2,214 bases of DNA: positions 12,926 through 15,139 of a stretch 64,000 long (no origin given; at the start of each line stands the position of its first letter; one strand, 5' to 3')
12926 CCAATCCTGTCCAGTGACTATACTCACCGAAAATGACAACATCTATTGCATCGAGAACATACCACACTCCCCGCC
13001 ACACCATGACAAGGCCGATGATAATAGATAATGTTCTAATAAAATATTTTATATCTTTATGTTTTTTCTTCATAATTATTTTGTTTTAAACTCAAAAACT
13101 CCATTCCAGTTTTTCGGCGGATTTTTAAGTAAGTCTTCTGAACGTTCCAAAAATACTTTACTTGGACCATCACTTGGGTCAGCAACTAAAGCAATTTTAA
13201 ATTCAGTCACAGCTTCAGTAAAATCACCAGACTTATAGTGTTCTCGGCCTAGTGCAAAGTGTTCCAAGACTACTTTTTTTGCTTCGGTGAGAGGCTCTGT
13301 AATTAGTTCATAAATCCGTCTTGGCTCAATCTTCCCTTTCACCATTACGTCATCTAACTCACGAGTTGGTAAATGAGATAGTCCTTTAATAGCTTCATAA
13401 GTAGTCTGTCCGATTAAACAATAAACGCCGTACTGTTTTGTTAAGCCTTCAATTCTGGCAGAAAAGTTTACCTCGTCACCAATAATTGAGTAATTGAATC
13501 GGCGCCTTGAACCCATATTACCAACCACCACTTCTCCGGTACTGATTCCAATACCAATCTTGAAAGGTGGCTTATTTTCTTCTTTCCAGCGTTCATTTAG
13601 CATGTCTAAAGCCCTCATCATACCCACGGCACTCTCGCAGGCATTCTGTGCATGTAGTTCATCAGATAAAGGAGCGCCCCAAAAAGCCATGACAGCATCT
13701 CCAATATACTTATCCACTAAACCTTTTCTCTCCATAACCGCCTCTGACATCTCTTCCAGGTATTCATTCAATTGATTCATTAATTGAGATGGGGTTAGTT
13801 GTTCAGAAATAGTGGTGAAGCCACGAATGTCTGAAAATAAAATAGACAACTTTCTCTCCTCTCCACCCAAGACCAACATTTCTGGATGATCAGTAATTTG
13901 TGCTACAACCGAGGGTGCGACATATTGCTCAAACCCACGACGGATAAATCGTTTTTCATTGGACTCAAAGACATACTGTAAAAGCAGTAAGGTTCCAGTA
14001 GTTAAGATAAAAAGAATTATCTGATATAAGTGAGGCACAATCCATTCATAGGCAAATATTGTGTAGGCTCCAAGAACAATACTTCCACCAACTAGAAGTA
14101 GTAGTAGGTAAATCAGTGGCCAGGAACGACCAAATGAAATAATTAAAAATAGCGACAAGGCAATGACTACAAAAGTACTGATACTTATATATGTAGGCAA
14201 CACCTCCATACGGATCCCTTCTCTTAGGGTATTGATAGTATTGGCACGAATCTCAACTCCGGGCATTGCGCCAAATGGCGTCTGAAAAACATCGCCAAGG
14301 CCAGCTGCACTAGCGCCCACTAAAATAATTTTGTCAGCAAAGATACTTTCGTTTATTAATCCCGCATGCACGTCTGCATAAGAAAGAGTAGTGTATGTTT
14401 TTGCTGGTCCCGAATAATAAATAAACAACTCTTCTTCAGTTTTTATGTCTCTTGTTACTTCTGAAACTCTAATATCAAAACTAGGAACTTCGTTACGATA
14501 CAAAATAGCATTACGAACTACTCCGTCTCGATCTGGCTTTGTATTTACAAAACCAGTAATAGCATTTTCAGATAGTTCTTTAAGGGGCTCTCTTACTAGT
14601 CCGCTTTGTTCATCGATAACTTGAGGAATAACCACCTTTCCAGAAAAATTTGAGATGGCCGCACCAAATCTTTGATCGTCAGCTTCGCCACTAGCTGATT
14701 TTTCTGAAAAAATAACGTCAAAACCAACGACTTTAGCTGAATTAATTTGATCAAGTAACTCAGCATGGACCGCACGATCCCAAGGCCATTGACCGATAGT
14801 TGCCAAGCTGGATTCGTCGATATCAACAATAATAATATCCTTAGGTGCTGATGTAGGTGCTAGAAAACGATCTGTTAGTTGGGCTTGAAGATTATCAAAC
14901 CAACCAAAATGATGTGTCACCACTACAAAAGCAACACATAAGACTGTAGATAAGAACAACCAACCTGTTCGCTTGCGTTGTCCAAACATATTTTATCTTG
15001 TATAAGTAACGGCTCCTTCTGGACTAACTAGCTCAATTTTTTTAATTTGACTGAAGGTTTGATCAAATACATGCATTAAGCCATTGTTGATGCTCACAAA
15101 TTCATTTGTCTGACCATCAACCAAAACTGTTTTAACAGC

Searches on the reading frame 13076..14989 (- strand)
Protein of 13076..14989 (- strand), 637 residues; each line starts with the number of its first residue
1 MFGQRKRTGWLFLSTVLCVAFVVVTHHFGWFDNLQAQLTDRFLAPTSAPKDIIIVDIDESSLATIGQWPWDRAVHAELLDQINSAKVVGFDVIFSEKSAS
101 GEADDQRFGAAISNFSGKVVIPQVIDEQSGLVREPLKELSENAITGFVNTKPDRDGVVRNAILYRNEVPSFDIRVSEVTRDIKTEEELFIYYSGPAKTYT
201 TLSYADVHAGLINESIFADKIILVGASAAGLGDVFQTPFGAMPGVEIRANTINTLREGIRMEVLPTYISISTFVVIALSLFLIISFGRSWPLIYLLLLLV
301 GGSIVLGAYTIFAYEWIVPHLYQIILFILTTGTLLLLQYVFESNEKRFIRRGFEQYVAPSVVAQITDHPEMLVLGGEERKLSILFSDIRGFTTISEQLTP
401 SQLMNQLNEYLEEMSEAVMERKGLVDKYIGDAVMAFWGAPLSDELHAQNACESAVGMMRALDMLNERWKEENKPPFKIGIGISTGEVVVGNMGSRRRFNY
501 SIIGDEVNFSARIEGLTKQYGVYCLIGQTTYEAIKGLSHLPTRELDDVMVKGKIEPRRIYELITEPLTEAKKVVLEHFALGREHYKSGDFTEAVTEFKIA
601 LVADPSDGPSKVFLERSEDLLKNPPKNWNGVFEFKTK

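Call 20: search_protein_families(library=pfam, proteins=[window:13076-14989:-], max_evalue=0.00001)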
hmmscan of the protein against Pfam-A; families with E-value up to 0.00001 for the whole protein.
window:13076-14989:- (637 aa): 2 families
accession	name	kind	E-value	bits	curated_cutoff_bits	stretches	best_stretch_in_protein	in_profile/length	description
PF05226.16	CHASE2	-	7.7e-52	176.8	26.3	1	20-276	4-248/257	CHASE2 domain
PF00211.25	Guanylate_cyc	-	9.4e-24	84.4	21.9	1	380-555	8-175/183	Adenylate and Guanylate cyclase catalytic domain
